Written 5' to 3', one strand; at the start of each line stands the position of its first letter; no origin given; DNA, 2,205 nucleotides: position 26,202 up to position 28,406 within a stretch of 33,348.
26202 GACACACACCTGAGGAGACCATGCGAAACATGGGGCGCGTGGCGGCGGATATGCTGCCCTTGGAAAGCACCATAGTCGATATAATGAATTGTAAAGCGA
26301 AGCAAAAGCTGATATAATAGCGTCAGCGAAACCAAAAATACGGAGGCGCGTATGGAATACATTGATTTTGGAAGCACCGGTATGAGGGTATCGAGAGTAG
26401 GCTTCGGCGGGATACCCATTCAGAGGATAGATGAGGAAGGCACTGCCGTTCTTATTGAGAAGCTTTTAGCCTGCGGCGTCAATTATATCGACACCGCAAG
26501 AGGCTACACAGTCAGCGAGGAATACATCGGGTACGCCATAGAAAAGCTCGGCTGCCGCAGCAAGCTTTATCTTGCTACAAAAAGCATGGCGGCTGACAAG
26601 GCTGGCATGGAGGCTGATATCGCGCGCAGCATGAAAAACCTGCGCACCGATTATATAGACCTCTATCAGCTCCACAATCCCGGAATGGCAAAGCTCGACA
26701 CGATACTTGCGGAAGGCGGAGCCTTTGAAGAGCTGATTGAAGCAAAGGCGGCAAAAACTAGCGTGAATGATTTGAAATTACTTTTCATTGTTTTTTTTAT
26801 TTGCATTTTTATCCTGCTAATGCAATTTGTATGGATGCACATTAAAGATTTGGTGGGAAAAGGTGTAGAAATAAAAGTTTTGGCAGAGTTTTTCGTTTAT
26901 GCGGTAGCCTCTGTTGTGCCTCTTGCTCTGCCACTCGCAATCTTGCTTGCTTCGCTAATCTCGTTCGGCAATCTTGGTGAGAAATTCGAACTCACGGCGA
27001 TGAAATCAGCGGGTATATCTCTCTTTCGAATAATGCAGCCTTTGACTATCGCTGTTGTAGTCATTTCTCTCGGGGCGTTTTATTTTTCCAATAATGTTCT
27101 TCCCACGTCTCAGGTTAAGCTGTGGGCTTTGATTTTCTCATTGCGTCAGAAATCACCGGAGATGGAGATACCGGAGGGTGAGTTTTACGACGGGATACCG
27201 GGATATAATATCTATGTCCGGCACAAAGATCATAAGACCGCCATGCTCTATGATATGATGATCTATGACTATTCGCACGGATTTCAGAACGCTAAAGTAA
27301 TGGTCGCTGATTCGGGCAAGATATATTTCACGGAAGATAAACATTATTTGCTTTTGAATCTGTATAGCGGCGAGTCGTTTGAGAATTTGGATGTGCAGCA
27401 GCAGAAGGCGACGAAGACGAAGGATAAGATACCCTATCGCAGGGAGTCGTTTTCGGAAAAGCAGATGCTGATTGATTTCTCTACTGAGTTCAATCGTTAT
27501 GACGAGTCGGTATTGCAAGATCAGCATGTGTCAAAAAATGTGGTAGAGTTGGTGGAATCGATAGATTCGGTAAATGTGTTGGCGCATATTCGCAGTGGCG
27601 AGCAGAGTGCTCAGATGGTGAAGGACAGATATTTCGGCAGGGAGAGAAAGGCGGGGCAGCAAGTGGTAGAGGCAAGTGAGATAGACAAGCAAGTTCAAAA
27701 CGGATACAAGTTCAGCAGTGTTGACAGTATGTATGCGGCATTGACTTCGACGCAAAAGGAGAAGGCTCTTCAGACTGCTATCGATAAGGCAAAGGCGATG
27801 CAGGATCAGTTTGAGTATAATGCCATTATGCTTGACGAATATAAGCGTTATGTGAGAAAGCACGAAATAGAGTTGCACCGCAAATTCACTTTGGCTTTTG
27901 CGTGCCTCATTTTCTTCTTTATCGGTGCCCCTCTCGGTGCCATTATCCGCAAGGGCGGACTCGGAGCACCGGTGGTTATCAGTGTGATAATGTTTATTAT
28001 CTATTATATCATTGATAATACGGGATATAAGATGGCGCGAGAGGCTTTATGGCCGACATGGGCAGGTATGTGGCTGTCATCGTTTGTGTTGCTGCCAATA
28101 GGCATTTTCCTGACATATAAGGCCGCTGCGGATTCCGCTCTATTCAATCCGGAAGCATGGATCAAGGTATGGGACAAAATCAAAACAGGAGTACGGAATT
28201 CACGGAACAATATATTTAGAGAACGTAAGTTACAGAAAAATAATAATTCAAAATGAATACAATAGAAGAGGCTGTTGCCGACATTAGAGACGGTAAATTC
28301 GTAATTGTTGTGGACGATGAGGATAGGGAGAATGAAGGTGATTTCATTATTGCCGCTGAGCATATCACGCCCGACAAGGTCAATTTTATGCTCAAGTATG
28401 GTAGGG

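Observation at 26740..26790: Abrupt two-organism seam: a truncated Firmicute aldo/keto reductase fused in frame to a truncated Bacteroidota LptF/LptG permease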

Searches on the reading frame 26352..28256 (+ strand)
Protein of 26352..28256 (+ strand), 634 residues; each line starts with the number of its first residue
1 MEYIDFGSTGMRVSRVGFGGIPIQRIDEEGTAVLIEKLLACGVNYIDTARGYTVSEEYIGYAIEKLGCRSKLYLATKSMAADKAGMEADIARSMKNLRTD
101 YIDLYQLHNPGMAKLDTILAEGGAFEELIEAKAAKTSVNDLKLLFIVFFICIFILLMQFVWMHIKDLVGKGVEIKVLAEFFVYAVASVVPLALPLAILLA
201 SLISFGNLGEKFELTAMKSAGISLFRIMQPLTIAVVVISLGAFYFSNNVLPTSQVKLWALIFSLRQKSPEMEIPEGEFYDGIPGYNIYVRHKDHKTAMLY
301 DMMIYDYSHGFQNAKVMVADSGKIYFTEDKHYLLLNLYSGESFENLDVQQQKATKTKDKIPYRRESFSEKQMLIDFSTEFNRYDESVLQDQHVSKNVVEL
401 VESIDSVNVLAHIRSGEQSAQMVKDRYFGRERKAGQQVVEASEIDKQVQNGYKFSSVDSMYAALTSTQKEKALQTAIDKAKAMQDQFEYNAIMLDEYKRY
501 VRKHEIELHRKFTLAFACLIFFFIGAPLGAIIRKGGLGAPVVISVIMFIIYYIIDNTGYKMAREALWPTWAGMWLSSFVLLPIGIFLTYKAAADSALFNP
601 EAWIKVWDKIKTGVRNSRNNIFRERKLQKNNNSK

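Call 6: search_protein_families(library=pfam, proteins=[window:26352-28256:+])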
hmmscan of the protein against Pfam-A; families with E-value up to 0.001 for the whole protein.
window:26352-28256:+ (634 aa): 2 families
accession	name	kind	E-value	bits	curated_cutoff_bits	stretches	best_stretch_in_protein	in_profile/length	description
PF03739.19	LptF_LptG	-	4.7e-66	223.7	27.9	1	141-590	8-353/353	Lipopolysaccharide export system permease LptF/LptG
PF00248.27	Aldo_ket_red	-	3.6e-17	62.8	24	1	17-169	3-129/291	Aldo/keto reductase family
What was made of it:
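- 26352..26753 (+): Truncated aldo/keto reductase, residues 1-134, ending ............ Homologues continue with GKIGHIG. Pfam PF00248, profile 3-129 of 291 (call 6).
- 26792..28256 (+): Truncated lptF/lptG-family permease gene, residues 23-509 of the native 509-aa protein. The conserved N-terminus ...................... is missing. Pfam PF03739 (call 6).
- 26792..33348 (+): Block C: Paludibacteraceae (Bacteroidales) housekeeping segment, GC 0.44. It carries lptF', ribBA, an AAA_28/NadR-like kinase, grpE, dnaJ and DUF4199, and runs to the contig end. Pfam assignments in call 6.
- Checked: ORF 26352..28256 (634 aa) carries Pfam Aldo_ket_red (profile positions 3-129 of 291, so truncated) followed by LptF_LptG (residues 141-590) (call 6).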

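Call 7: search_protein_families(library=ncbifam, proteins=[window:26352-28256:+])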
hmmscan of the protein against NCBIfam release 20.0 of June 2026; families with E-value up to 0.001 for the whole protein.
window:26352-28256:+ (634 aa): 7 families
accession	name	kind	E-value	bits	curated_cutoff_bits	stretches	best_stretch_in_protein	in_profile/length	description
TIGR04407.1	LptF_YjgP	equivalog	3.6e-42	144.3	230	2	142-341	12-210/347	LPS export ABC transporter permease LptF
TIGR04408.1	LptG_lptG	equivalog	9.3e-33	113.3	240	2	143-337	13-202/351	LPS export ABC transporter permease LptG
NF008598.0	PRK11565.1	equivalog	2.4e-09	36.7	425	1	22-118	21-116/275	2,5-didehydrogluconate reductase DkgA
NF049922.1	MethglyxlRedYdjG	equivalog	4.4e-08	32.5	550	1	1-78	1-86/326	NADH-dependent methylglyoxal reductase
NF007912.0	PRK10625.1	equivalog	1.2e-07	31.5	415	1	1-111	1-135/346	NADP(H)-dependent aldo-keto reductase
NF008377.0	PRK11172.1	equivalog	3.9e-07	29.6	327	1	23-132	10-118/267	2,5-didehydrogluconate reductase DkgB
TIGR01293.1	Kv_beta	subfamily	9.1e-05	21.6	365.4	1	1-92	1-97/319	voltage-dependent potassium channel subunit beta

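Call 8: find_encoding_contigs(protein=window:26352-28256:+, flank=10000, max_places=10)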
Protein window:26352-28256:+ (634 aa): no gene with exactly this product is on record in the collection.
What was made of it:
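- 26352..28256 (+): Chimeric 634-aa ORF (AKR 1-134, then 13 antisense-derived residues, then LptF 23-509). This is an artefactual read-through. The exact protein is not on record on any other contig (call 8).
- On Natural AKR-LptF fusion protein: The exact ORF is not on record elsewhere (call 8).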

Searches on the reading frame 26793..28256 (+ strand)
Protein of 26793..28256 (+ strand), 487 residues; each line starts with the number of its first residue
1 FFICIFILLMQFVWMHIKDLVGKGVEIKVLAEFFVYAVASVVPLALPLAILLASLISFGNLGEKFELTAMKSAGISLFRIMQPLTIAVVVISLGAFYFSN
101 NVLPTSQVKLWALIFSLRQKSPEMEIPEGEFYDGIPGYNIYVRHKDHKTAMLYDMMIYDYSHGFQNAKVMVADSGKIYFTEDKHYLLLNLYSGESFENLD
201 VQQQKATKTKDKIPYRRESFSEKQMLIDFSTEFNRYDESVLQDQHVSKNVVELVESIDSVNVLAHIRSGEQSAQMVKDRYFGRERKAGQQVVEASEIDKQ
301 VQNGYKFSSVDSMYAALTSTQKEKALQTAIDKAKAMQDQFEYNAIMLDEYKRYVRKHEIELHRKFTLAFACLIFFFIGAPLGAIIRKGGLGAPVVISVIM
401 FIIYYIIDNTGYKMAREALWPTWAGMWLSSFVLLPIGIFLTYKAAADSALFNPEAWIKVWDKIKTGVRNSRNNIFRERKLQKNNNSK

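Call 33: find_related_loci(query=window:26793-28256:+, collection=genome_contigs, flank=6000)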
Query window:26793-28256:+ (487 aa) in genome_contigs; peptide patterns used: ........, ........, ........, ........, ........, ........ (x = any residue, [..] = any of these).
75 stretches matched a pattern; 60 encode a relative of the query (tblastn E <= 1e-3); 59 distinct loci.
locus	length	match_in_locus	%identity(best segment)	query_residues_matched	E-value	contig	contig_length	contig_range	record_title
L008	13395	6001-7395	83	3-473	0e+0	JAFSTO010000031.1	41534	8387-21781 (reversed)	MAG: Paludibacteraceae bacterium isolate RGIG3461 Goat_Rumen.Co__c1493991, whole genome shotgun sequence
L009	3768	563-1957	76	1-469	0e+0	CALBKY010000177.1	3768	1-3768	MAG TPA_asm: uncultured Bacteroidales bacterium isolate SRR1747047_bin.50_CONCOCT_v1.1_MAG genome assembly, contig: ERZ8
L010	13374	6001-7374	74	1-464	0e+0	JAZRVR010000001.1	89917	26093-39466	MAG: Paludibacteraceae bacterium isolate T1900044953_TA20190006.MAGScoT_cleanbin_000017 SGB_3736_k141_738580, whole geno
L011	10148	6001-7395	76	1-469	0e+0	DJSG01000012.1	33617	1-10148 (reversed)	MAG TPA_asm: Bacteroidales bacterium UBA6340 UBA6340_contig_1721, whole genome shotgun sequence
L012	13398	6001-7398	75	1-470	0e+0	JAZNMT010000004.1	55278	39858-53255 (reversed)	MAG: Paludibacteraceae bacterium isolate T1900044660_TS20190126.MAGScoT_cleanbin_000063 SGB_1512_k141_894729, whole geno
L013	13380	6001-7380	76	1-464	0e+0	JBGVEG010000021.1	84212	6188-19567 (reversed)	MAG: Paludibacteraceae bacterium isolate fecal_MAG_419 fecal_MAG_419_contig_0021, whole genome shotgun sequence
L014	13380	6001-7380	76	1-464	0e+0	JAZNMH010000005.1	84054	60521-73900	MAG: Paludibacteraceae bacterium isolate T1900044664_TS20190130.MAGScoT_cleanbin_000004 SGB_1539_k141_544183, whole geno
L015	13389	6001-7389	75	1-467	0e+0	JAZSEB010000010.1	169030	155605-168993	MAG: Paludibacteraceae bacterium isolate T1900044594_TS20190060.MAGScoT_cleanbin_000003 SGB_644_k141_493433, whole genom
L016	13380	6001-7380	76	1-464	0e+0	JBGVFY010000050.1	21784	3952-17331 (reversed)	MAG: Paludibacteraceae bacterium isolate fecal_MAG_38 fecal_MAG_38_contig_0050, whole genome shotgun sequence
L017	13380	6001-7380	75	1-464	0e+0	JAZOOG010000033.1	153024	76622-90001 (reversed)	MAG: Paludibacteraceae bacterium isolate T1900045632_YK20190326.MAGScoT_cleanbin_000008 SGB_8064_k141_1809181, whole gen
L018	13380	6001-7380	75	1-464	0e+0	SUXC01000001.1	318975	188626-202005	MAG: Bacteroidales bacterium isolate SIG114 NODE_55_length_318975_cov_2.954969, whole genome shotgun sequence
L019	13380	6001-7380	74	1-464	0e+0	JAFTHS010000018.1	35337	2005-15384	MAG: Paludibacteraceae bacterium isolate RGIG3829 Roe_deer_Cecum-1__c727, whole genome shotgun sequence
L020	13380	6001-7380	73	1-464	0e+0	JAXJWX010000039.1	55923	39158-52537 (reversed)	MAG: Paludibacteraceae bacterium isolate DOME_MAG_6733 6733_C0417_k141_182680, whole genome shotgun sequence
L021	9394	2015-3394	74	1-464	0e+0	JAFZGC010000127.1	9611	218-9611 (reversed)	MAG: Paludibacteraceae bacterium isolate RGIG7735 Water_buffalos_Rectum-3__c426515, whole genome shotgun sequence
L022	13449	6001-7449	72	1-487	0e+0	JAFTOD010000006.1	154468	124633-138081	MAG: Paludibacteraceae bacterium isolate RGIG3996 Roe_deer_Cecum-4__c2388, whole genome shotgun sequence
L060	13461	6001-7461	100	1-487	0e+0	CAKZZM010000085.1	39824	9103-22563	MAG TPA_asm: uncultured Bacteroidales bacterium isolate ERR1278072_bin.1_CONCOCT_v1.1_MAG genome assembly, contig: ERZ84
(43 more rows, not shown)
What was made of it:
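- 26792..33348 (+): L060 is 'uncultured Bacteroidales bacterium ERR1278072_bin.1' and its relatives are Paludibacteraceae MAGs (call 33).
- On Inter-genome assembly chimera: Right is 99.5-100% identical to Bacteroidales MAG ERR1278072_bin.1, and the other relatives found are Paludibacteraceae or Bacteroidales MAGs (call 33).
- One of those contigs belongs to a GTDB-collection Bacteroidales MAG, and 58 relatives are Paludibacteraceae or Bacteroidales (call 33).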
